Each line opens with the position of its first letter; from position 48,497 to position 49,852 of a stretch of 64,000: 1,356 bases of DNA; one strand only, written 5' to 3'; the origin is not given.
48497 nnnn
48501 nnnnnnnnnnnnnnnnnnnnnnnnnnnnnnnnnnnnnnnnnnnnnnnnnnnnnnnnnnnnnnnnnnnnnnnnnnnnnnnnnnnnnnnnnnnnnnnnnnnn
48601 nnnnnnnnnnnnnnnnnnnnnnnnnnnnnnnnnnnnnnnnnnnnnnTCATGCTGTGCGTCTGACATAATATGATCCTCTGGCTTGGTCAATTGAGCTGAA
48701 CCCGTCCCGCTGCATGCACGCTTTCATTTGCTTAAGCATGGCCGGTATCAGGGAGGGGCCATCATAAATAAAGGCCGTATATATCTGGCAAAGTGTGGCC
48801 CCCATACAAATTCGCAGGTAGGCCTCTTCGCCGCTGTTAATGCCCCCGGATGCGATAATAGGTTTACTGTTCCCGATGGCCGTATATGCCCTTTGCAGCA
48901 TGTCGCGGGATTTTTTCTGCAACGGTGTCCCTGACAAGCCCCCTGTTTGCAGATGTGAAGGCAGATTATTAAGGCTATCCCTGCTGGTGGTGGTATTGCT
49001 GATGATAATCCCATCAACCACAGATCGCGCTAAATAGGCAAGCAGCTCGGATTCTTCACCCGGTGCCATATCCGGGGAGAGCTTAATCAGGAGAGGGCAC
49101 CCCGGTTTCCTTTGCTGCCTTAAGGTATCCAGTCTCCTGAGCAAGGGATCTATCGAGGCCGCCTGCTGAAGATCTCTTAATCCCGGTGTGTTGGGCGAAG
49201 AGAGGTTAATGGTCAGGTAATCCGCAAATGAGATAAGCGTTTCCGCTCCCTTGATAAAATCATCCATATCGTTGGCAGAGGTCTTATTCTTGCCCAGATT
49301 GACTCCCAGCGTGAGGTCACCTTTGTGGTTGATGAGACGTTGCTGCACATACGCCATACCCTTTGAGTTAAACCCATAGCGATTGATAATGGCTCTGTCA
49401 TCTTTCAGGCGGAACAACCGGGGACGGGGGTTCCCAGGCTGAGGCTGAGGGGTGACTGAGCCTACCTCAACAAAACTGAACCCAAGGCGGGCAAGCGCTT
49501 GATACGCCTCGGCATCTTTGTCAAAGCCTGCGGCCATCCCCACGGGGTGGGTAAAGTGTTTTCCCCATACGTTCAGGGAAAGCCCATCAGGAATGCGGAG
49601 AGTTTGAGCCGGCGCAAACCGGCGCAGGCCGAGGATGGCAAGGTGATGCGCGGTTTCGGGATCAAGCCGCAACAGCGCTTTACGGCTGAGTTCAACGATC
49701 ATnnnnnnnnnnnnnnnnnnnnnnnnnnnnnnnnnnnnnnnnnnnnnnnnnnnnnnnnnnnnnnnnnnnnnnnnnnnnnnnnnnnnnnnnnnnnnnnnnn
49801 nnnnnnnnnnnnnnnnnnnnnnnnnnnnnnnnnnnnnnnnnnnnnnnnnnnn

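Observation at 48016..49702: Second-copy pyrD and pyrE, overlapping by 20 bp, inside an accessory operon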

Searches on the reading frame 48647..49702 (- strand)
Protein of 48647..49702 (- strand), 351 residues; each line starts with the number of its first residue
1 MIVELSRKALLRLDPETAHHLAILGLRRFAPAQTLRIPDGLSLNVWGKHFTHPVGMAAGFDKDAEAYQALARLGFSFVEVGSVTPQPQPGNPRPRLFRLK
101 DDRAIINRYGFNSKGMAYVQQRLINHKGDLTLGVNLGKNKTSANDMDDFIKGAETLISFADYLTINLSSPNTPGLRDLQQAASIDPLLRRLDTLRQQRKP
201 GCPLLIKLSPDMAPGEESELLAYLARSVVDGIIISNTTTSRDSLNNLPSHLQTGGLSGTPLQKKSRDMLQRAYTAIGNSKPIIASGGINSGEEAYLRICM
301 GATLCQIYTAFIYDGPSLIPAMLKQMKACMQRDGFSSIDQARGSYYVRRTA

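Call 4: search_protein_families(library=pfam, proteins=[window:48647-49702:-], max_evalue=0.01)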
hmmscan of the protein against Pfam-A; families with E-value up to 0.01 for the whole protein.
window:48647-49702:- (351 aa): 3 families
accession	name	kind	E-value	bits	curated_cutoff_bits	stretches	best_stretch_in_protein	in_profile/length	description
PF01180.27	DHO_dh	-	9.8e-74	248.6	27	1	41-330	2-291/291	Dihydroorotate dehydrogenase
PF01070.24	FMN_dh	-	0.0013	18.3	24.9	1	265-341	259-343/350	FMN-dependent dehydrogenase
PF03060.21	NMO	-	0.0028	17.5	28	1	253-314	167-228/331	Nitronate monooxygenase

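Call 5: search_protein_families(library=ncbifam, proteins=[window:48647-49702:-], max_evalue=0.001)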
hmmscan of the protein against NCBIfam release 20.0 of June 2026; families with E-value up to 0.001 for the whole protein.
window:48647-49702:- (351 aa): 16 families
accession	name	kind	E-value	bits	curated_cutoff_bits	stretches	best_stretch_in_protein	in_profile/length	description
NF003645.0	PRK05286.1-2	equivalog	2.5e-123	411.5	366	1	3-344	6-353/359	quinone-dependent dihydroorotate dehydrogenase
TIGR01036.1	pyrD_sub2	equivalog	8.1e-112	373.5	200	1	4-344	2-353/356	dihydroorotate dehydrogenase (quinone)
NF003652.0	PRK05286.2-5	equivalog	2.1e-110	369.3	267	1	3-338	4-352/353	quinone-dependent dihydroorotate dehydrogenase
NF003648.0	PRK05286.2-1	equivalog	1.8e-98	329.8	433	1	4-345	5-355/360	quinone-dependent dihydroorotate dehydrogenase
NF003646.0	PRK05286.1-4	equivalog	1.5e-97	326.4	457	1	3-328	3-338/341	quinone-dependent dihydroorotate dehydrogenase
NF003650.0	PRK05286.2-3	equivalog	1e-89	301.2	477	1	39-344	71-387/393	quinone-dependent dihydroorotate dehydrogenase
NF003644.0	PRK05286.1-1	equivalog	1.1e-88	297.6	418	1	1-325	1-335/336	quinone-dependent dihydroorotate dehydrogenase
NF003649.0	PRK05286.2-2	equivalog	1.1e-86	291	505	1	4-344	4-348/351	quinone-dependent dihydroorotate dehydrogenase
NF003651.0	PRK05286.2-4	equivalog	9.7e-85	284.4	448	1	41-344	62-374/377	quinone-dependent dihydroorotate dehydrogenase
NF003647.0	PRK05286.1-5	equivalog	1.5e-66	224.6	619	1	7-340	6-348/354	quinone-dependent dihydroorotate dehydrogenase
NF005574.0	PRK07259.1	equivalog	1.1e-21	77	269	1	41-343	5-300/304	dihydroorotate dehydrogenase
TIGR01037.2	pyrD_sub1_fam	subfamily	8.8e-19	67.7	270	1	41-341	1-295/300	dihydroorotate dehydrogenase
NF002702.0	PRK02506.1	equivalog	8.7e-18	64.5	301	1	80-344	44-308/313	dihydroorotate oxidase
NF041011.1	dihydoor_dh_Arch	equivalog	4.4e-15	55.5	330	1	47-338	5-280/289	dihydroorotate dehydrogenase PyrD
NF005741.0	PRK07565.1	subfamily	6.5e-10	38.6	303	1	202-347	167-308/335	dihydroorotate dehydrogenase-like protein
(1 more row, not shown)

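Call 8: find_encoding_contigs(protein=window:48647-49702:-, flank=10000, max_places=6)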
Protein window:48647-49702:- (351 aa): 8 contigs read that carry it; 5 places shown.
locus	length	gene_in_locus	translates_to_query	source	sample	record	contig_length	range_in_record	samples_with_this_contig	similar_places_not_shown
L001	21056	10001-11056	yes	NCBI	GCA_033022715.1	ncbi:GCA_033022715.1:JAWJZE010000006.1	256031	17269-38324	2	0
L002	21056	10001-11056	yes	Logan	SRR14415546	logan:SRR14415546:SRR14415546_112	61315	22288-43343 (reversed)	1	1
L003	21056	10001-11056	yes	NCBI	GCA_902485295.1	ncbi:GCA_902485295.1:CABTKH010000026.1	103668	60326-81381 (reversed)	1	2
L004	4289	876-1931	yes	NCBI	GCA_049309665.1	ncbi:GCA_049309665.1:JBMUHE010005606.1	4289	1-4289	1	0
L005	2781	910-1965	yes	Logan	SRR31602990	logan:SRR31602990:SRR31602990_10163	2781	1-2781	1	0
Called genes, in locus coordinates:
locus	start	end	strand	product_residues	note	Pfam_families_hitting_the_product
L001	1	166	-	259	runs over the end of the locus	PF12570:DUF3750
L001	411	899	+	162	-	-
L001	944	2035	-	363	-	PF22022:Phage_int_M (faint), PF00589:Phage_integrase (weak)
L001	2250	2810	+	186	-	-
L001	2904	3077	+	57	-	-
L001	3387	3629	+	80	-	-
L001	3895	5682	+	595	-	PF00128:Alpha-amylase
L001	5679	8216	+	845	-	PF00128:Alpha-amylase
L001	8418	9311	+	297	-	PF00126:HTH_1, PF03466:LysR_substrate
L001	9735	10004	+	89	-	-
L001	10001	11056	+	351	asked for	PF01180:DHO_dh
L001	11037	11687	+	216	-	PF00156:Pribosyltran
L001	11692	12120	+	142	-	-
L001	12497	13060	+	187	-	PF18306:LDcluster4, PF03641:Lysine_decarbox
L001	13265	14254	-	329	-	PF00248:Aldo_ket_red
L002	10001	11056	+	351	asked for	PF01180:DHO_dh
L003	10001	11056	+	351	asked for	PF01180:DHO_dh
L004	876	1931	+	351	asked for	PF01180:DHO_dh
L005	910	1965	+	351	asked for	PF01180:DHO_dh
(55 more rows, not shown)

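Call 9: find_related_loci(query=window:48647-49702:-, collection=genome_contigs, flank=10000)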
Query window:48647-49702:- (351 aa) in genome_contigs; peptide patterns used: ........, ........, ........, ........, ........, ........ (x = any residue, [..] = any of these).
117 stretches matched a pattern; 38 encode a relative of the query (tblastn E <= 1e-3); 38 distinct loci.
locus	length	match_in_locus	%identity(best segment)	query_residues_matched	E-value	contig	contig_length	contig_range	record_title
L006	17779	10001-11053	100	1-351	0e+0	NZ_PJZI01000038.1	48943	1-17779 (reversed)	Chimaeribacter arupi strain 2016-Iso3 NODE_38_length_48943_cov_14.8044_ID_7624, whole genome shotgun sequence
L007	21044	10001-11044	45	1-343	4e-86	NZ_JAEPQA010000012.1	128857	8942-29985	MAG: Nisaea sp. isolate HXMU1428-11 NODE_12_length_128857_cov_5.916268, whole genome shotgun sequence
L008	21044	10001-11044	44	1-343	1e-83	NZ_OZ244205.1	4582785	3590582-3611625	MAG: Nisaea sp. isolate 9597659a-a5f6-4932-a0e9-eeb6e27f2c93 chromosome 1, complete sequence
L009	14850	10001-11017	45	9-344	2e-83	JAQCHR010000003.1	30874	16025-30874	MAG: Proteobacteria bacterium isolate casp40-mb.248 NODE_3434_length_30874_cov_0.057742, whole genome shotgun sequence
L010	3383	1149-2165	45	9-344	1e-82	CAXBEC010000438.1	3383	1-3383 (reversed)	MAG TPA_asm: uncultured Alphaproteobacteria bacterium isolate ERR2762182_binner13_Refined_36 genome assembly, contig: ER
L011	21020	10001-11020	39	7-343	2e-80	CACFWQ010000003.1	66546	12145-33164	uncultured Pelagibacteraceae bacterium isolate AG-414-N18 genome assembly, contig: AG-414-N18_NODE_3, whole genome shotg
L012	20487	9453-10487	43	12-343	2e-80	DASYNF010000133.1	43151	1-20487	MAG TPA_asm: Actinomadura sp. isolate SMAG_U4394 k141_1423368, whole genome shotgun sequence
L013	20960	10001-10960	47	10-316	2e-78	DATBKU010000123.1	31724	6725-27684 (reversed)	MAG TPA_asm: Streptosporangiaceae bacterium isolate SMAG_U3954 k141_1714704, whole genome shotgun sequence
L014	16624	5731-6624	46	40-329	1e-78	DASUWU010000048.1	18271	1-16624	MAG TPA_asm: Streptosporangiaceae bacterium isolate SMAG_U1851 k141_1511544, whole genome shotgun sequence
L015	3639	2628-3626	40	1-319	4e-76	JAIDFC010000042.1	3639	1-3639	MAG: Rikenella sp. isolate SC0320_S5_12 SC0320_S5_12_contig_42, whole genome shotgun sequence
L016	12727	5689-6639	45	12-316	2e-75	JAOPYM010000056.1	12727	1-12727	MAG: Actinomycetes bacterium isolate RYN_227 scaffold_314488, whole genome shotgun sequence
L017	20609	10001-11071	37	1-343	2e-73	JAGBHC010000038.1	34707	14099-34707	MAG: Rikenellaceae bacterium isolate RGIG9113 Water_deer_Rectum.Co__c1297612, whole genome shotgun sequence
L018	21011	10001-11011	41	10-336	6e-72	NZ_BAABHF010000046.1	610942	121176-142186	Actinoallomurus oryzae strain JCM 17933 sequence046, whole genome shotgun sequence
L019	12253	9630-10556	44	40-344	1e-71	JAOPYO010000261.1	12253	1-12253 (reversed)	MAG: Actinomycetes bacterium isolate RYN_229 scaffold_1838197, whole genome shotgun sequence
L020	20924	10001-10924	42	41-343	2e-71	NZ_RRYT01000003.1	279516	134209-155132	Thermomonospora catenispora strain 3-22-3 Scaffold3, whole genome shotgun sequence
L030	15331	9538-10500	43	10-316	1e-64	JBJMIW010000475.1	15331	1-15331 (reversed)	MAG: Actinoallomurus sp. isolate H3_16_all_fractions_conc_3_70_0 k255_8705961, whole genome shotgun sequence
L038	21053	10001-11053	65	1-351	1e-157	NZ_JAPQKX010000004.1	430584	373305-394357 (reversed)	Pectobacterium jejuense strain 13-115 NODE_4_length_430584_cov_35.826681, whole genome shotgun sequence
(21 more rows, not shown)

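Call 19: search_protein_families(library=padloc, proteins=[window:48647-49702:-], max_evalue=0.01)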
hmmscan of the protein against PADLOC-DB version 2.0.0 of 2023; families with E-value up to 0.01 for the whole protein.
window:48647-49702:- (351 aa): 0 families

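Call 34: search_dna_similar(query=window:48647-49702:-, collection=plasmids, mode=protein, max_rows=15)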
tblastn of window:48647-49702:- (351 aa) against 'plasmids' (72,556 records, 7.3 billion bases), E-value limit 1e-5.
Records with a match: 161; places in all: 163; records where one place covers at least 80% of the query: 95.
Best place of each record, by identity: <60% 161.
By first word of the organism name: Klebsiella 55; Bacillus 16; Escherichia 9; Paracoccus 6; Neorhizobium 5; Sinorhizobium 4; Haloterrigena 4; Acinetobacter 4; Natronorubrum 3; Nitratireductor 3; and 40 more.
By predicted mobility (MOB-suite, as given by PLSDB): non-mobilizable 123; conjugative 29; mobilizable 9.
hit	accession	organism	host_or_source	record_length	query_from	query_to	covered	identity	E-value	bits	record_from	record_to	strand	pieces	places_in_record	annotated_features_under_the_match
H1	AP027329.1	Sphingobium sp. TomTYG64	-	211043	1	343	98%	43.0%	2e-77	265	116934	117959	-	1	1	pyrD_2: dihydroorotate dehydrogenase (quinone)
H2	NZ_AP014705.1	Methylobacterium aquaticum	-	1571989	2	338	96%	43.0%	2e-76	262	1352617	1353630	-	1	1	none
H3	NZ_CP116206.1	Bacillus paranthracis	rice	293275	7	346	97%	42.2%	3e-74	256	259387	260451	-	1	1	quinone-dependent dihydroorotate dehydrogenase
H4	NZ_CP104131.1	Sinorhizobium sp. K101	Phaseolus vulgaris,cell ...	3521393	5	344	97%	42.0%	2e-72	251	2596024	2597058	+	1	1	none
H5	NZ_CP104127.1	Sinorhizobium sp. M103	Phaseolus vulgaris,cell ...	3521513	5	344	97%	42.0%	2e-72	251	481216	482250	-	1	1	none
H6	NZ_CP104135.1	Sinorhizobium sp. C101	Phaseolus vulgaris,cell ...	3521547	5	344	97%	42.0%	2e-72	251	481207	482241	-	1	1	none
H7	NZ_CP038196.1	Paracoccus versutus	single cell,soil adjacent to the roots ...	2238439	2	336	95%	42.4%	8e-66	232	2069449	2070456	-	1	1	none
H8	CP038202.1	Paracoccus ferrooxidans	single cell,bioreactor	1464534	2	336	95%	42.1%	2e-65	231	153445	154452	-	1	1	quinone-dependent dihydroorotate dehydrogenase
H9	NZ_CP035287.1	Paracoccus versutus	whole organism,soil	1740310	2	336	95%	42.1%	5e-65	229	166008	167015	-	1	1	none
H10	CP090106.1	Sinorhizobium meliloti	Medicago,Cell culture,Plant nodule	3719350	5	344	97%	41.4%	2e-72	251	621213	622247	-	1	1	quinone-dependent dihydroorotate dehydrogenase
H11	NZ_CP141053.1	Paracoccus denitrificans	-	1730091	2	336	95%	42.0%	3e-69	242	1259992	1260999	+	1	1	none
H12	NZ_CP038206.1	Paracoccus pantotrophus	single cell,soil associated with ...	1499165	2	336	95%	41.7%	5e-68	238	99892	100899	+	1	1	none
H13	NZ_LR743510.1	Methylobacterium bullatum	-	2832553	5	343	97%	41.1%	5e-71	247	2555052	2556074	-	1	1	none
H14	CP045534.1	Bacillaceae bacterium C02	pure culture,surface sea water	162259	7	346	97%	40.7%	2e-75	259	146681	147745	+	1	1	record has no annotation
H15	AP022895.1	Bacillus cereus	-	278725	7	346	97%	40.7%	2e-75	259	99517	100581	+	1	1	pyrD: dihydroorotate dehydrogenase (quinone)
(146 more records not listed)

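Call 35: get_annotated_region(hit=H1, flank=12000)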
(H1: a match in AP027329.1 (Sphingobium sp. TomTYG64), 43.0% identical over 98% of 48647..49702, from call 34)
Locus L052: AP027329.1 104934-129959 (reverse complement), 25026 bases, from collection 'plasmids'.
description: Sphingobium sp. TomTYG64 plasmid pTomTYG64b DNA, complete genome
organism: Sphingobium sp. TomTYG64 (NCBI taxid 3028887)
taxonomy: Bacteria; Pseudomonadota; Alphaproteobacteria; Sphingomonadales; Sphingomonadaceae; Sphingobium; Sphingobium sp. TomTYG64
host: -; source: -; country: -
typing (MOB-suite, as given by PLSDB): non-mobilizable; replicon rep_cluster_647; mating-pair formation MPF_T
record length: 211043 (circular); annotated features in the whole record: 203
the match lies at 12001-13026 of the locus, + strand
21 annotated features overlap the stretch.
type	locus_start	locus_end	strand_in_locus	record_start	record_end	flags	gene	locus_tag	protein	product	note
CDS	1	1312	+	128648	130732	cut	-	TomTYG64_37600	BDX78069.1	hypothetical protein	-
CDS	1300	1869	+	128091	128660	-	avhB8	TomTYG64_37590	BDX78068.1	conjugal transfer protein TraJ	-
CDS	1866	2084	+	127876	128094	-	-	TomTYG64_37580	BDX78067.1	hypothetical protein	-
CDS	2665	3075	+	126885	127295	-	-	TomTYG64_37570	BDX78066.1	DNA mismatch repair protein MutT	-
CDS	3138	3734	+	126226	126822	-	-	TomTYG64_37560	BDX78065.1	cytokinin riboside 5'-monophosphate phosphoribohydrolase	-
CDS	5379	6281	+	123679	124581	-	-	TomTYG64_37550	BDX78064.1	hypothetical protein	-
CDS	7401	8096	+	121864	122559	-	-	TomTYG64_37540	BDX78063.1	hypothetical protein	-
CDS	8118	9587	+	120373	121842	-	-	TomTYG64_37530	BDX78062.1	4-hydroxyphenylacetate-3-hydroxylase,C-terminus (pseudogene)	-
CDS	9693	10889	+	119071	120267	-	-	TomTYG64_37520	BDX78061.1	endopeptidase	-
CDS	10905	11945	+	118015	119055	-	-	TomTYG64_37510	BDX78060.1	cysteine synthase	-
CDS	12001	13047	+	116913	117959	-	pyrD_2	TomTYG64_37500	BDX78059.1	dihydroorotate dehydrogenase (quinone)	-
CDS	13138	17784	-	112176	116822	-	-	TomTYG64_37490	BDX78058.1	hypothetical protein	-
CDS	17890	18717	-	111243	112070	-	-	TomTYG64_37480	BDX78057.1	hypothetical protein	-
CDS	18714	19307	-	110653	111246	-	-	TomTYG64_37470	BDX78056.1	hypothetical protein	-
CDS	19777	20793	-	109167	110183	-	-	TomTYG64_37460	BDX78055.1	IS110 family transposase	-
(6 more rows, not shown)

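Call 36: get_annotated_region(hit=H3, flank=12000)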
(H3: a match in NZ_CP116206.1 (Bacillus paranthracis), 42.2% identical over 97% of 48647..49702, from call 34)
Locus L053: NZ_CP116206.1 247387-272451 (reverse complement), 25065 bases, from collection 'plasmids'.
description: Bacillus paranthracis strain NVH_0075/95 plasmid unnamed2
organism: Bacillus paranthracis (NCBI taxid 2026186)
taxonomy: Bacteria; Bacillota; Bacilli; Bacillales; Bacillaceae; Bacillus; Bacillus paranthracis
host: -; source: rice; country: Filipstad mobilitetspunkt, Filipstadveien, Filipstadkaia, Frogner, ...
typing (MOB-suite, as given by PLSDB): non-mobilizable; replicon rep_cluster_125,rep_cluster_164
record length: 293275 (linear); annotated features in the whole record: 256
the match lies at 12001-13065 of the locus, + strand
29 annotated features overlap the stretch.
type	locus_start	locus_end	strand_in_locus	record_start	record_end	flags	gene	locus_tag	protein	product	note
CDS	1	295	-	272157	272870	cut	-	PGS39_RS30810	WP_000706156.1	endonuclease/exonuclease/phosphatase family protein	-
CDS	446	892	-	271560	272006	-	-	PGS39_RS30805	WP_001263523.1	hypothetical protein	-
CDS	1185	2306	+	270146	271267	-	tnpB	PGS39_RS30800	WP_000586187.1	IS200/IS605 family element RNA-guided endonuclease TnpB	-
CDS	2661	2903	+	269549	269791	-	-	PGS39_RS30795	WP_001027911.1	helix-turn-helix domain-containing protein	-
CDS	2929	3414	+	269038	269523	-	-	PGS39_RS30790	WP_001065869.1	hypothetical protein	-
CDS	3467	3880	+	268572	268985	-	-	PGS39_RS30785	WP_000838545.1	hypothetical protein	-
CDS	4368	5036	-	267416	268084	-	pyrE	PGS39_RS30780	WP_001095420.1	orotate phosphoribosyltransferase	GO:0009220 - pyrimidine ribonucleotide biosynthetic process [Evidence IEA]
CDS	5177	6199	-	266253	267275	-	-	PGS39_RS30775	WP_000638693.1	pyridoxal-phosphate dependent enzyme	-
CDS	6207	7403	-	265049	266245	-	-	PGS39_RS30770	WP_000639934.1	Xaa-Pro peptidase family protein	GO:0006508 - proteolysis [Evidence IEA]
CDS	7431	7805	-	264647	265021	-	-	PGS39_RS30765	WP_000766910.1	NUDIX domain-containing protein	-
CDS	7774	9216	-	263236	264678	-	-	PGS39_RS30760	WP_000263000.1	4-hydroxyphenylacetate 3-hydroxylase N-terminal domain-containing protein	-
CDS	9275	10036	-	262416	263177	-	-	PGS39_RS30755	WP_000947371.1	ParB N-terminal domain-containing protein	-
CDS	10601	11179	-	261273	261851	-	-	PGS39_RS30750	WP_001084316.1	TIGR00730 family Rossman fold protein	-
CDS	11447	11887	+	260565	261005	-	-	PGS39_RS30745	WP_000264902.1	DMT family transporter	GO:0055085 - transmembrane transport [Evidence IEA]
CDS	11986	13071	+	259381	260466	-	-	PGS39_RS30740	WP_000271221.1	quinone-dependent dihydroorotate dehydrogenase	GO:0006222 - UMP biosynthetic process [Evidence IEA]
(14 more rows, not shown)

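Call 39: search_protein_families(library=ncbifam, proteins=[L053:9275-10036:-, L038:11992-12444:+], max_evalue=0.1)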
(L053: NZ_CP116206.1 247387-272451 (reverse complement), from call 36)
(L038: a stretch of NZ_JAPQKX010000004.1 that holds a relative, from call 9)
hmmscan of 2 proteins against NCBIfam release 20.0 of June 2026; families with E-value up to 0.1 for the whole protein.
L053:9275-10036:- (253 aa): 2 families
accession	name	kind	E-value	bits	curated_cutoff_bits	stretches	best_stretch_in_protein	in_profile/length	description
NF033589.0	staphy_B_SbnI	equivalog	7.9e-51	172.8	350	1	3-252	6-253/254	bifunctional transcriptional regulator/O-phospho-L-serine synthase SbnI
NF053625.1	SerKinSerKArch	equivalog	3.7e-08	32.8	380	1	8-77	19-89/244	ADP-dependent L-serine kinase SerK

L038:11992-12444:+ (150 aa): 0 families

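Call 40: search_protein_families(library=pfam, proteins=[L053:9275-10036:-, L038:11992-12444:+, L052:7401-8096:+, L052:5379-6281:+], max_evalue=0.1)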
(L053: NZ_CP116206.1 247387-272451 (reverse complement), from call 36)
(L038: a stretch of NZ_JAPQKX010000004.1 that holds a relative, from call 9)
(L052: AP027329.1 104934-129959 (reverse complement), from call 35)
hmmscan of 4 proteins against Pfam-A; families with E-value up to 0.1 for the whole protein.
L053:9275-10036:- (253 aa): 1 family
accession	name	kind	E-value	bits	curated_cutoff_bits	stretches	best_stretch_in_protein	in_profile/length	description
PF03235.19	GmrSD_N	-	0.029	14.9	33.2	1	42-116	46-121/199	GmrSD restriction endonuclease, N-terminal domain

L038:11992-12444:+ (150 aa): 1 family
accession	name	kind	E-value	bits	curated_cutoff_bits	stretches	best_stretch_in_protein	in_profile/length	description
PF04657.19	DMT_YdcZ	-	5.5e-35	121.1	24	1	5-143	2-139/140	Putative inner membrane exporter, YdcZ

L052:7401-8096:+ (231 aa): 2 families
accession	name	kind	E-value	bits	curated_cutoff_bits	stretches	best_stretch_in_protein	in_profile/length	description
PF00550.31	PP-binding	-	3.1e-14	53.4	20.8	1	161-222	3-66/67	Phosphopantetheine attachment site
PF13193.12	AMP-binding_C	-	4e-12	47.3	24.5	1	58-132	2-76/76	AMP-binding enzyme C-terminal domain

L052:5379-6281:+ (300 aa): 3 families
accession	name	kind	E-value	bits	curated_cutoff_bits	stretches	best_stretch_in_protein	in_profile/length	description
PF08545.16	ACP_syn_III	-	3.2e-10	40.2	24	1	106-173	5-73/80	3-Oxoacyl-[acyl-carrier-protein (ACP)] synthase III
PF16701.10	Ad_Cy_reg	-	0.012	15.9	28.6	1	54-123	71-142/186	Adenylate cyclase regulatory domain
PF08541.16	ACP_syn_III_C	-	0.038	14.6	26.6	0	236-283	31-78/90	3-Oxoacyl-[acyl-carrier-protein (ACP)] synthase III C terminal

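Call 52: search_solved_structures(query=L053:9275-10036:-, max_evalue=0.01, show_alignments=1)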
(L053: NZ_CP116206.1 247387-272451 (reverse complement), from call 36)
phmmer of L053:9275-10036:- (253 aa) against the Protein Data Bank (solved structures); distinct sequences matched with E-value up to 0.01: 5.
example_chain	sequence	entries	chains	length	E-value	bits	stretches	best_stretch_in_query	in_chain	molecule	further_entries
6nr6_A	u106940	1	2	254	6.9e-37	130.8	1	4-252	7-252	Bifunctional transcriptional regulator/O-phospho-L-serine synthase SbnI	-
5ujd_A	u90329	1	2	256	1.6e-36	129.6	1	4-252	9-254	Siderophore biosynthesis protein SbnI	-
5uje_A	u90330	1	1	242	4.6e-32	115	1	4-233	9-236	SbnI protein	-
5x0b_A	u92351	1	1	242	0.0023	21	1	9-107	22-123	Free serine kinase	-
5x0j_A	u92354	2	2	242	0.0052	19.8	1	10-107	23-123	Free serine kinase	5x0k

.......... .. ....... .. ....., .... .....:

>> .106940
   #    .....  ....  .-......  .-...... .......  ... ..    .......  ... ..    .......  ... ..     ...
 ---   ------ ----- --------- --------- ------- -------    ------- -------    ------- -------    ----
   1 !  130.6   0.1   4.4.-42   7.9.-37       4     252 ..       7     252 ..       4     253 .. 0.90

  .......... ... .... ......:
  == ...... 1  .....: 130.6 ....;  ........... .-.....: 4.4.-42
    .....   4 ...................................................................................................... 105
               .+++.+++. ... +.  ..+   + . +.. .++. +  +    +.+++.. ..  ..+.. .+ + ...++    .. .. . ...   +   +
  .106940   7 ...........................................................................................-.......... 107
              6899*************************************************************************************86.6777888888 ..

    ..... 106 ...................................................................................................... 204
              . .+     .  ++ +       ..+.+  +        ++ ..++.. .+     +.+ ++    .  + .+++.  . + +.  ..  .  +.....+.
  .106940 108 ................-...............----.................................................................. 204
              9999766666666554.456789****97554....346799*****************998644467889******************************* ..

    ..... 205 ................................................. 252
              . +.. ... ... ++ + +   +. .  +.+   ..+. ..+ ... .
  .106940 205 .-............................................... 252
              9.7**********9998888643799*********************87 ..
